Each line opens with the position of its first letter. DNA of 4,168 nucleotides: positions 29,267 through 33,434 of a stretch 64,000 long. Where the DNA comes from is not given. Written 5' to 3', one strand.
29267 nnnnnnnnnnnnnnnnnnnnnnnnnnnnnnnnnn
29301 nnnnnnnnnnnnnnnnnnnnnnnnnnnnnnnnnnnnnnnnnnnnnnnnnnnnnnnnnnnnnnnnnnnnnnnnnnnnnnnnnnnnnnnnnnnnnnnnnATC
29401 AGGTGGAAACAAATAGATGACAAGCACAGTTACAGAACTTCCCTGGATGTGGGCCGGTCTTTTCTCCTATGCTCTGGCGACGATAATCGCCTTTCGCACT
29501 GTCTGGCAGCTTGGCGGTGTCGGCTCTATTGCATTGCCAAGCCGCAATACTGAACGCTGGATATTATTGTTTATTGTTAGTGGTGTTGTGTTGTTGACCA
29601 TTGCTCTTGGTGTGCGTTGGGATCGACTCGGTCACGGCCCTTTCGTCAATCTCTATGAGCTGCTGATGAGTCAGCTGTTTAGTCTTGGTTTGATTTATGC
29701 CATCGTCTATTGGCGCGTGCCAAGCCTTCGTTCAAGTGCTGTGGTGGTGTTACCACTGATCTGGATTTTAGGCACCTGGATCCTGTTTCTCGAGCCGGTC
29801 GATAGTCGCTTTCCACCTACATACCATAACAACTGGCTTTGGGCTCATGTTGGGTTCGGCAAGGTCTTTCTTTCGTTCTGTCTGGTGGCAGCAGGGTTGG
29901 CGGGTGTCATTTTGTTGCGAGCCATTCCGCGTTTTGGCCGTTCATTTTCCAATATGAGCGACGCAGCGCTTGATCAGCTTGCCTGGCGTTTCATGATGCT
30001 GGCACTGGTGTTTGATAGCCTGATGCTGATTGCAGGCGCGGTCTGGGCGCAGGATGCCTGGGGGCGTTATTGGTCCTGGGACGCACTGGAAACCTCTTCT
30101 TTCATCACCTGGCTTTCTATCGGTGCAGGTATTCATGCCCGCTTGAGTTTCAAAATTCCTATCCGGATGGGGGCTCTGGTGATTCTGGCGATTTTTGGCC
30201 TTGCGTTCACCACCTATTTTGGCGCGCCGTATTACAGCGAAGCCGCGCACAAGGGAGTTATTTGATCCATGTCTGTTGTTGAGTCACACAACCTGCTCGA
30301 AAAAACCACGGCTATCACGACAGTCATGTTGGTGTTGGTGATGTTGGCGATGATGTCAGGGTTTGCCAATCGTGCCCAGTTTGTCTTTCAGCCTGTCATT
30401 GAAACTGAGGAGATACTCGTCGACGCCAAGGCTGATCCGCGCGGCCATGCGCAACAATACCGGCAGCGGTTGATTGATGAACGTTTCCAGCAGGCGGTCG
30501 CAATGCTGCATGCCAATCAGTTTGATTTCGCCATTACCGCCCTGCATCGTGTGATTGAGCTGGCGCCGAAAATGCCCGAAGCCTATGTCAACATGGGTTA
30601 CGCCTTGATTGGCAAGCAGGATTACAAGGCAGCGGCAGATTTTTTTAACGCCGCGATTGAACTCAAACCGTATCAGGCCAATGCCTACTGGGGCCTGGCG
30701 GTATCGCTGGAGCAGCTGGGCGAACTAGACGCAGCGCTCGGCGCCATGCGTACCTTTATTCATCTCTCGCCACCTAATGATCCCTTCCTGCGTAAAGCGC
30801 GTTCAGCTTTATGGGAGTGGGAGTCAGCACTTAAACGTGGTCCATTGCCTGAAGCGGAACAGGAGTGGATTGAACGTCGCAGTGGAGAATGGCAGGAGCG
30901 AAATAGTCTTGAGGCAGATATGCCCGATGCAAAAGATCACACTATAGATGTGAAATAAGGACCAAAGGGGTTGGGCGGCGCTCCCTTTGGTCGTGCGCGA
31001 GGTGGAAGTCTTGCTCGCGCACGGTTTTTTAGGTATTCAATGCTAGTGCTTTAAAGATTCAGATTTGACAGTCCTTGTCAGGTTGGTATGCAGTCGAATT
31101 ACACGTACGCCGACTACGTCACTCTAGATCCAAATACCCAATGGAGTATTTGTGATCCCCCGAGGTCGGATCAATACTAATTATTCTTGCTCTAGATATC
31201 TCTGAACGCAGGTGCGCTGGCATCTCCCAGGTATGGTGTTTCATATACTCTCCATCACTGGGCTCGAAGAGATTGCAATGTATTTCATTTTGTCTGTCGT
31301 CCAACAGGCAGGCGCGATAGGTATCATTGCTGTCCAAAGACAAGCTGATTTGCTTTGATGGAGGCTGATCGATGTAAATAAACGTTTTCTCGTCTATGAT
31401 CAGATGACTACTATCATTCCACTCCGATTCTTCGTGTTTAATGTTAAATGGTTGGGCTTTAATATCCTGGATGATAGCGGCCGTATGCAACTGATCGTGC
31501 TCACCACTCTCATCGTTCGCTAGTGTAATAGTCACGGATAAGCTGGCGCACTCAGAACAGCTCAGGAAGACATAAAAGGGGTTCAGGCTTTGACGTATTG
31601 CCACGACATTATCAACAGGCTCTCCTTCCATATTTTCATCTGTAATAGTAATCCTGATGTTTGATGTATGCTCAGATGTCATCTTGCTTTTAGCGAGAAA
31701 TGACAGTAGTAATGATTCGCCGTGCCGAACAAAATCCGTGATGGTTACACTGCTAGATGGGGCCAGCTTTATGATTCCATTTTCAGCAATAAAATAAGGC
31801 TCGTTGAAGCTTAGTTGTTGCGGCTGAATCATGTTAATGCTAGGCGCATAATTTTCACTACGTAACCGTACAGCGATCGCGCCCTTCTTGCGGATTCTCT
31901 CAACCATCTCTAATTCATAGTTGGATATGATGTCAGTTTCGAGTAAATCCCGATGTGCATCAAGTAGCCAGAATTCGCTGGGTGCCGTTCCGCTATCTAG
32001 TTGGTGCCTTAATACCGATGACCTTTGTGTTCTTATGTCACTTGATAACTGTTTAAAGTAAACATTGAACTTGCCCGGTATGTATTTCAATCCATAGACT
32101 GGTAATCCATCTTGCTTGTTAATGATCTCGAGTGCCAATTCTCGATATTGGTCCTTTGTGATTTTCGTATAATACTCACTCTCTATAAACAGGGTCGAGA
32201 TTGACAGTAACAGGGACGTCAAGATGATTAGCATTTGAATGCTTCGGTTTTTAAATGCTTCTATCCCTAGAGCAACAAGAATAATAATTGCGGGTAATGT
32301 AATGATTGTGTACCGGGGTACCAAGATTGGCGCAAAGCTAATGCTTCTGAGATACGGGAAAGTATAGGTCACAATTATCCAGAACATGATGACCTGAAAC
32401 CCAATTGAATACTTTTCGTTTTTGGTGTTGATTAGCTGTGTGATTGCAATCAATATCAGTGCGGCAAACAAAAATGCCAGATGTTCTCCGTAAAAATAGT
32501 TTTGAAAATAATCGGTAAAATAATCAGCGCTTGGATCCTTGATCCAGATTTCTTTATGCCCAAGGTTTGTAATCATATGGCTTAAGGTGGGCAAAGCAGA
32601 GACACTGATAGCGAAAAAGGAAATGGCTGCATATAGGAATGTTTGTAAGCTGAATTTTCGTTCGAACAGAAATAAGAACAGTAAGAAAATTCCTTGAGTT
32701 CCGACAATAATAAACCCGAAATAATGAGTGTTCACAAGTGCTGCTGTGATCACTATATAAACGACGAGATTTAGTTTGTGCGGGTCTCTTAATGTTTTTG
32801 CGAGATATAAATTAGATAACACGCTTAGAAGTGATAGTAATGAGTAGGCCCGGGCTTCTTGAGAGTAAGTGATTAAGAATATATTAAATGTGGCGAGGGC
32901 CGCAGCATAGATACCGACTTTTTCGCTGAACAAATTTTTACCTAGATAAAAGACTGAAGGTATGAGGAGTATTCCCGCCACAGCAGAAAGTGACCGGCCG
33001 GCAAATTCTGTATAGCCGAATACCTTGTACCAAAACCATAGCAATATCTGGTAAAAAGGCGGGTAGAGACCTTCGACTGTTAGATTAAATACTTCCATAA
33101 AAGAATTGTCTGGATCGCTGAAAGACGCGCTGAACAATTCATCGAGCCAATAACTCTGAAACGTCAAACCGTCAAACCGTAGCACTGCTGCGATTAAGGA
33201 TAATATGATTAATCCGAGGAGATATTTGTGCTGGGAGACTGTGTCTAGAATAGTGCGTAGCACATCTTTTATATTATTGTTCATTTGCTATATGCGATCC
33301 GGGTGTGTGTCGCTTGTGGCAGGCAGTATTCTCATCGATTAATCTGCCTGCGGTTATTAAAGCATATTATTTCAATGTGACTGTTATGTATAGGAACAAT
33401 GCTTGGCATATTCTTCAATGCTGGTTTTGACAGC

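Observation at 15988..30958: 13-gene cytochrome / OM-barrel / cupredoxin / NHL operon with private haem-attachment genes: candidate undescribed trans-envelope electron conduit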

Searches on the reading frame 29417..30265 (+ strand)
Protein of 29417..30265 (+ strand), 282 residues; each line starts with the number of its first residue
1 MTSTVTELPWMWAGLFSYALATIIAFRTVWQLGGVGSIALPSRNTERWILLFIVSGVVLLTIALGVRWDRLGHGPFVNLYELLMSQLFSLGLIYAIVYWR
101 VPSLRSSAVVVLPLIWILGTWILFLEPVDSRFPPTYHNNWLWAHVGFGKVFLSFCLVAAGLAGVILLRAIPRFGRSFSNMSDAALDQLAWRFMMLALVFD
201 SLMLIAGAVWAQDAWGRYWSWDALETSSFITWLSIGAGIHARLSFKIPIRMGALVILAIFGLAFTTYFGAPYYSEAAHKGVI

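Call 5: search_protein_families(library=pfam, proteins=[window:29417-30265:+], max_evalue=0.01)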
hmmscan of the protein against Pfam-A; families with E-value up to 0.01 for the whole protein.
window:29417-30265:+ (282 aa): 1 family
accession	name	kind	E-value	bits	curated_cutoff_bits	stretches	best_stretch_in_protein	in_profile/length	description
PF01578.25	Cytochrom_C_asm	-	8.2e-20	71.8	29.9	1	77-269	2-203/212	Cytochrome C assembly protein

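Call 88: search_protein_families(library=ncbifam, proteins=[window:29417-30262:+], max_evalue=0.001)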
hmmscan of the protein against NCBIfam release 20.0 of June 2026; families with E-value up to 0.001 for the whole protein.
window:29417-30262:+ (282 aa): 3 families
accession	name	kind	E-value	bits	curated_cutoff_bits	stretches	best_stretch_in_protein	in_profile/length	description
TIGR03144.1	cytochr_II_ccsB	equivalog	2.6e-31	109.2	187.6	1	54-273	3-244/252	c-type cytochrome biogenesis protein CcsB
TIGR01191.1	ccmC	subfamily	3.1e-06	27.2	186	1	192-233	52-93/184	heme ABC transporter permease CcmC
TIGR00353.1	nrfE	subfamily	6.8e-06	25.2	569.05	1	177-241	143-209/578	heme lyase CcmF/NrfE family subunit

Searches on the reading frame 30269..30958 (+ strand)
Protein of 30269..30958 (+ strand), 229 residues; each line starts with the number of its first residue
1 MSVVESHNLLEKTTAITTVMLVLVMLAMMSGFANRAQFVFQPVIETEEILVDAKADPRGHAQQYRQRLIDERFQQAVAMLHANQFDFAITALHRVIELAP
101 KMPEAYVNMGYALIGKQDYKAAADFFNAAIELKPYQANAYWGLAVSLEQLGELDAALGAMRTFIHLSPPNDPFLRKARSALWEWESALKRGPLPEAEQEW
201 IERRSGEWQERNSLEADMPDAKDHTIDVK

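Call 5: search_protein_families(library=pfam, proteins=[window:30269-30958:+], max_evalue=0.01)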
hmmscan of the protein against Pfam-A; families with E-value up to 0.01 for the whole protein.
window:30269-30958:+ (229 aa): 14 families
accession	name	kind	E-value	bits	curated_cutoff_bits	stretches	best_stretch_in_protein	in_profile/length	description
PF07719.23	TPR_2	-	5.1e-14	51.6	27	1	103-134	1-32/34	Tetratricopeptide repeat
PF13432.12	TPR_16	-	3.4e-11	43.8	32.7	1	80-136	8-64/65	Tetratricopeptide repeat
PF13414.12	TPR_11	-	1.5e-10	41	26.8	2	110-151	1-42/42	TPR repeat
PF13181.12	TPR_8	-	2.1e-09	37.2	25.7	1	104-134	2-32/34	Tetratricopeptide repeat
PF00515.34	TPR_1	-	4.9e-09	36.1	27.8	1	103-134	1-32/34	Tetratricopeptide repeat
PF13174.12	TPR_6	-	2.3e-08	34.6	26.3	0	139-167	2-30/33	Tetratricopeptide repeat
PF14559.12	TPR_19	-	1.1e-07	32.5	25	1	113-157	1-45/68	Tetratricopeptide repeat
PF13371.12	TPR_9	-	2.2e-07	31.2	35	2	112-180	4-71/73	Tetratricopeptide repeat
PF13428.12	TPR_14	-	1.3e-06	28.9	23.5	0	103-144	1-42/44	Tetratricopeptide repeat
PF23914.1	TPR_CcmH_CycH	-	3.2e-05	24.2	42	1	80-172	61-156/158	Cytochrome c-type biogenesis protein H TPR domain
PF13431.12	TPR_17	-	3.7e-05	24.1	24.4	0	125-157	1-33/34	Tetratricopeptide repeat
PF13424.12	TPR_12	-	0.00038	21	30.1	1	104-158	4-66/77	Tetratricopeptide repeat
PF02724.19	CDC45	-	0.0032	16.2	34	1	7-134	397-515/624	CDC45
PF12895.13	ANAPC3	-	0.0033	18.1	27.2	1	83-160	3-79/82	Anaphase-promoting complex, cyclosome, subunit 3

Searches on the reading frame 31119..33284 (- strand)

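Call 5: search_protein_families(library=pfam, proteins=[window:31119-33284:-], max_evalue=0.01)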
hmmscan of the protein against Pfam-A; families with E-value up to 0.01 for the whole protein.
window:31119-33284:- (721 aa): 1 family
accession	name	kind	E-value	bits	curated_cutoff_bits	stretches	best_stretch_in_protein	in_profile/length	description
PF13231.12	PMT_2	-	1.7e-09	38.5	26.1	1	75-227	3-153/160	Dolichyl-phosphate-mannose-protein mannosyltransferase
